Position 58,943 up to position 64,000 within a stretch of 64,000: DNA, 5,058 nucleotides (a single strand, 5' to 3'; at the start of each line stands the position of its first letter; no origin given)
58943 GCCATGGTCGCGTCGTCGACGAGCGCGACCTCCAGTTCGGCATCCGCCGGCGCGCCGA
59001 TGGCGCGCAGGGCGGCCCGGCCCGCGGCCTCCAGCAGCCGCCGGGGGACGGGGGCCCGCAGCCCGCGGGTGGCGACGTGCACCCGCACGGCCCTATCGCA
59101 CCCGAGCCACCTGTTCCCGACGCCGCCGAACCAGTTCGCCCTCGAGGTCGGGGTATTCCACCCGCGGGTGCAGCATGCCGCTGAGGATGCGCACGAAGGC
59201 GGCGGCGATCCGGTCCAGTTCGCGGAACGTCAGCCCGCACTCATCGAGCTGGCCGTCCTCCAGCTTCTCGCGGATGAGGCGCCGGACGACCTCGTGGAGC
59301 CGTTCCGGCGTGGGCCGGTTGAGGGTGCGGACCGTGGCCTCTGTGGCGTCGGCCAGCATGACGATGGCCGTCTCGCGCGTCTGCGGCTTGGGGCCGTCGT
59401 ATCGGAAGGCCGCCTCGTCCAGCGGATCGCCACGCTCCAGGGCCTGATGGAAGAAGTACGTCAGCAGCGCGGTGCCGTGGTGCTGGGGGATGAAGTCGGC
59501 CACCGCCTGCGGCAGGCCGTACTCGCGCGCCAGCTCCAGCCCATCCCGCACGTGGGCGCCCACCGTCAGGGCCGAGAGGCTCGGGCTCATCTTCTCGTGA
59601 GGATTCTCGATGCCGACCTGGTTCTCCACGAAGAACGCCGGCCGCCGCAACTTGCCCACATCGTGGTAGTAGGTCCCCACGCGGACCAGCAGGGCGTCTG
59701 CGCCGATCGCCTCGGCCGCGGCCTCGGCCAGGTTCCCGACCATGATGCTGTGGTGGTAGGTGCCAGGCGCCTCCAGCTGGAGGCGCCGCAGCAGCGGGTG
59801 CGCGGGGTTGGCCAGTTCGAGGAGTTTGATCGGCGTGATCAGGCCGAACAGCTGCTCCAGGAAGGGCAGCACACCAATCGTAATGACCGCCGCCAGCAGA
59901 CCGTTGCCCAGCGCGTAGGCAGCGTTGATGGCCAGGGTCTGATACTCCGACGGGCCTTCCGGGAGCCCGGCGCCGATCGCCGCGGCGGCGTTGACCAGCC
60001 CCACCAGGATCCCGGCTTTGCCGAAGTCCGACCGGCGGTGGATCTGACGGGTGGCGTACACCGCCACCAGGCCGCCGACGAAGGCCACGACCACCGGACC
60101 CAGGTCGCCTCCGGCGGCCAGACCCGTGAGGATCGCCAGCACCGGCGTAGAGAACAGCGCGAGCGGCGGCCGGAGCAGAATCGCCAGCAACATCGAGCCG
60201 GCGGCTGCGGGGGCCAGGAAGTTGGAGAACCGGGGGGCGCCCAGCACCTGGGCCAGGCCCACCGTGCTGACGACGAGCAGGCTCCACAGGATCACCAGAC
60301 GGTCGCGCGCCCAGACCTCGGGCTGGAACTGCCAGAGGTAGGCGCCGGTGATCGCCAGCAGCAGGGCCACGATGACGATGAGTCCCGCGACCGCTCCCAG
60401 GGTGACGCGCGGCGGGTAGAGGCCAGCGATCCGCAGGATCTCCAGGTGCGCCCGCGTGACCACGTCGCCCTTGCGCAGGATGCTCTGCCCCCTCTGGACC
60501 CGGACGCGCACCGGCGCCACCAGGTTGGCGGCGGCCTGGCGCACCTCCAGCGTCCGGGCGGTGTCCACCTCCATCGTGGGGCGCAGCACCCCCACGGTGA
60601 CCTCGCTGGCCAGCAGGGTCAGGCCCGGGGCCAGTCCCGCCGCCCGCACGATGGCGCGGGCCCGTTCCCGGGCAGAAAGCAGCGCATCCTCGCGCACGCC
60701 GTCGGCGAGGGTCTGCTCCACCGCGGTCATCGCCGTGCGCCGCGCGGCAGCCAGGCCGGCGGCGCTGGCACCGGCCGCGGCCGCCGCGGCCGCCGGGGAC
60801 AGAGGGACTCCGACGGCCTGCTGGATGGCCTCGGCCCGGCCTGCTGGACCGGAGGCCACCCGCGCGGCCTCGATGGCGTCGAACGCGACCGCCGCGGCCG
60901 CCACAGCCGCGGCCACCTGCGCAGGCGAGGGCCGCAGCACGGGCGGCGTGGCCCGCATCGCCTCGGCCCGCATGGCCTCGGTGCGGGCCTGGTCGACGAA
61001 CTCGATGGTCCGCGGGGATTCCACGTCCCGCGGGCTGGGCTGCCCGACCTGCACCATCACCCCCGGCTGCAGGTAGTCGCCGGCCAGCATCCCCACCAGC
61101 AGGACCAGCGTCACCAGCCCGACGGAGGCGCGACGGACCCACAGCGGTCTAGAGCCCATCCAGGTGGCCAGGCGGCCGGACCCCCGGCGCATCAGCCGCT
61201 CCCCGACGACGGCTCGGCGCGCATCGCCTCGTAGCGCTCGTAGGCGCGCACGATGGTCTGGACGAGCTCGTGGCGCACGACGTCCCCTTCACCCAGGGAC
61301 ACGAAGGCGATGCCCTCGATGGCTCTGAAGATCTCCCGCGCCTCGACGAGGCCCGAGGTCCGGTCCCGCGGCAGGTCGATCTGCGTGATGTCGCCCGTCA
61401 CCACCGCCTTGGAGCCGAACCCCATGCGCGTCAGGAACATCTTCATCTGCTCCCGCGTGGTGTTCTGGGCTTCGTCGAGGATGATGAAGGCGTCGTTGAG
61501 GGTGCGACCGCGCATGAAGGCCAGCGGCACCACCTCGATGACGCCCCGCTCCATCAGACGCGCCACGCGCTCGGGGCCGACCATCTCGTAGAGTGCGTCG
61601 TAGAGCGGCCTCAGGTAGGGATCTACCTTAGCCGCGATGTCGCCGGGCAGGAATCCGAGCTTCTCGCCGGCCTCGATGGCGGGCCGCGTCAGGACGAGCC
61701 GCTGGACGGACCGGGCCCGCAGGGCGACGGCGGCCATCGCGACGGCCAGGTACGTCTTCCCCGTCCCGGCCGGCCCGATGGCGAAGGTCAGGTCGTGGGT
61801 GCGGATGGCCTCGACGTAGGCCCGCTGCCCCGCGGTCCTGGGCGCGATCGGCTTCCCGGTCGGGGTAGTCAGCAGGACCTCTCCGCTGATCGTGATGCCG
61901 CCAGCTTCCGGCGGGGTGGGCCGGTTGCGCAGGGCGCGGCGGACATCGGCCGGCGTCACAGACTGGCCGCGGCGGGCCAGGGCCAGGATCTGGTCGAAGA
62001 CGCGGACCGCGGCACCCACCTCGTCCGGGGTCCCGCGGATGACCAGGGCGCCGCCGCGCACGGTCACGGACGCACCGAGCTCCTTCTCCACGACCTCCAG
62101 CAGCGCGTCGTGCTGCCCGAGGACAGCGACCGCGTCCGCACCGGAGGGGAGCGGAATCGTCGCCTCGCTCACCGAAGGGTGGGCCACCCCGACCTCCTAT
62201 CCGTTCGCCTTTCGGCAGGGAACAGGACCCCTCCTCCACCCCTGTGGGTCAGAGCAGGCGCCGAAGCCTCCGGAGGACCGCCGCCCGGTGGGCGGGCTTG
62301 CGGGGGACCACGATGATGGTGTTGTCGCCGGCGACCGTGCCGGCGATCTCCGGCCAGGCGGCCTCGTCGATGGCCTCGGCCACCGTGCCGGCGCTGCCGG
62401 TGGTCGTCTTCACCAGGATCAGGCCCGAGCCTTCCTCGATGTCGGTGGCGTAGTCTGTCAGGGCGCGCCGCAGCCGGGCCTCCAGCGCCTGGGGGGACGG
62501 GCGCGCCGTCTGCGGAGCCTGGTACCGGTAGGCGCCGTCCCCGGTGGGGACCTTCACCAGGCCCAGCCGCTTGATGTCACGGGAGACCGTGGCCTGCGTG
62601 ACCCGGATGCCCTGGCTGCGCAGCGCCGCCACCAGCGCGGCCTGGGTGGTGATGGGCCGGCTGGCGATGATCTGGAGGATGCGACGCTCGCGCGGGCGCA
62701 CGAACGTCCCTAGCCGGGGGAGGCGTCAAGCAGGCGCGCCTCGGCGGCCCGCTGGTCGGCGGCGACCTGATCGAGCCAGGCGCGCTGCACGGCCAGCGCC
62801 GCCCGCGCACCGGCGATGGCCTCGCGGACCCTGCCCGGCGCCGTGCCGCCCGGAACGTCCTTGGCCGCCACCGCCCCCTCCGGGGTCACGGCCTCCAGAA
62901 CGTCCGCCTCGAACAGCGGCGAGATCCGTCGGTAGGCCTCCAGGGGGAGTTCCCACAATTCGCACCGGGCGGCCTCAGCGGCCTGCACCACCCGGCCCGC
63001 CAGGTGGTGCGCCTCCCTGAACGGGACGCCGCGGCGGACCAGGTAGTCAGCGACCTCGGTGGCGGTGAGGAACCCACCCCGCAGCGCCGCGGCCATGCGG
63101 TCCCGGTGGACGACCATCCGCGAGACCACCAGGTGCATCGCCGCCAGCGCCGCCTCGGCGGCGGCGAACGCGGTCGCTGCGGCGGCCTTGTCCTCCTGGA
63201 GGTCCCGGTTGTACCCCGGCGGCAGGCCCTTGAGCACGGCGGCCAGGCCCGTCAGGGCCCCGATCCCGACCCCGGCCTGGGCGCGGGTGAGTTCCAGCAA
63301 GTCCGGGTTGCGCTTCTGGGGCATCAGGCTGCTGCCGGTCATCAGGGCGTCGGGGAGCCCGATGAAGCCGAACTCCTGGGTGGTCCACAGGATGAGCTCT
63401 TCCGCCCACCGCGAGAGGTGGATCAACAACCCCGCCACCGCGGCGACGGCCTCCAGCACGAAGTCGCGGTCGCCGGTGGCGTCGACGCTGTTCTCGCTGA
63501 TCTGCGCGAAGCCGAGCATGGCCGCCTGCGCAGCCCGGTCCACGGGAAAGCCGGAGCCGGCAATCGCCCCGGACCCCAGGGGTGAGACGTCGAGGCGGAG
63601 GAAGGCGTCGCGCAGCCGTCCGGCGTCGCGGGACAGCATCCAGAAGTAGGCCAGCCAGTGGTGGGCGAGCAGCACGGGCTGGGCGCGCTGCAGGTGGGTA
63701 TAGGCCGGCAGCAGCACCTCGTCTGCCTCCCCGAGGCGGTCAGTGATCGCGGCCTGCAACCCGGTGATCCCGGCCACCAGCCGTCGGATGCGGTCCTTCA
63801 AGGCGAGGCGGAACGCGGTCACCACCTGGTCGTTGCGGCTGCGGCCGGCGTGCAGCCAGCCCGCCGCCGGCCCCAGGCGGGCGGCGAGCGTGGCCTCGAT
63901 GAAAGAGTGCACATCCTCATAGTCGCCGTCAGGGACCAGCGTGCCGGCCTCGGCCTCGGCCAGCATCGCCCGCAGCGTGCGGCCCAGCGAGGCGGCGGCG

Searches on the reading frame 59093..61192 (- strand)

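Call 52: search_protein_families(library=pfam, proteins=[window:59093-61192:-], max_evalue=0.0001)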
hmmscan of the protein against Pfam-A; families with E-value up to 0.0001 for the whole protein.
window:59093-61192:- (699 aa): 3 families
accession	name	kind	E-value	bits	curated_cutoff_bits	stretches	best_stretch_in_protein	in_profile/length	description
PF07697.16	7TMR-HDED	-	2.1e-39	136.2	27.6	1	48-259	1-223/224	7TM-HD extracellular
PF07698.17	7TM-7TMR_HD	-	8.6e-36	124.1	29.4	1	268-453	4-190/190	7TM receptor with intracellular HD hydrolase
PF01966.28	HD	-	1.5e-16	61.1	22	1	478-619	1-115/116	HD domain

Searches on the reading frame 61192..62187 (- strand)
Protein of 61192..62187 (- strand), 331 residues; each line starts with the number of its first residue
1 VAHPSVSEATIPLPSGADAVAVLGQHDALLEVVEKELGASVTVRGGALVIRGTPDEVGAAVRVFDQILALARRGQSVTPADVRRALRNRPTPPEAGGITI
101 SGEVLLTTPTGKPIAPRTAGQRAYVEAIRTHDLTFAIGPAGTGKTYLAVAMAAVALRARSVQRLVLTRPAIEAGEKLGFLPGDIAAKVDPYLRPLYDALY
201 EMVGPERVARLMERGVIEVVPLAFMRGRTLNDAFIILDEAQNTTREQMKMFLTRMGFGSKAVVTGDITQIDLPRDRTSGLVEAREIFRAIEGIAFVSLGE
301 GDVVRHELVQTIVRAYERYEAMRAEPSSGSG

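Call 52: search_protein_families(library=pfam, proteins=[window:61192-62187:-], max_evalue=0.0001)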
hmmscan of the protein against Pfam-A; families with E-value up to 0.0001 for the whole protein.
window:61192-62187:- (331 aa): 3 families
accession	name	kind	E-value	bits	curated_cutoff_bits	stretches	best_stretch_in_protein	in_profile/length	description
PF02562.22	PhoH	-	1.5e-96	322.3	27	1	114-317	2-205/205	PhoH-like protein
PF13604.12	AAA_30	-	5.9e-08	33.1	27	1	119-270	4-128/191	AAA domain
PF13245.12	AAA_19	-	9e-07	29.6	25.1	1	121-270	1-129/134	AAA domain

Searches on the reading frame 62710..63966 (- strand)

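Call 52: search_protein_families(library=pfam, proteins=[window:62710-63966:-], max_evalue=0.0001)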
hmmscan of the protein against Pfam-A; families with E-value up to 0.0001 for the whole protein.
window:62710-63966:- (418 aa): 2 families
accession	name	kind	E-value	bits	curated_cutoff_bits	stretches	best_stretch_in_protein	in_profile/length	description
PF00206.25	Lyase_1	-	1.1e-53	183.2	27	1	30-232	97-308/312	Lyase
PF14698.11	ASL_C2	-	3.2e-27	95.2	27.3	1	299-367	1-69/69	Argininosuccinate lyase C-terminal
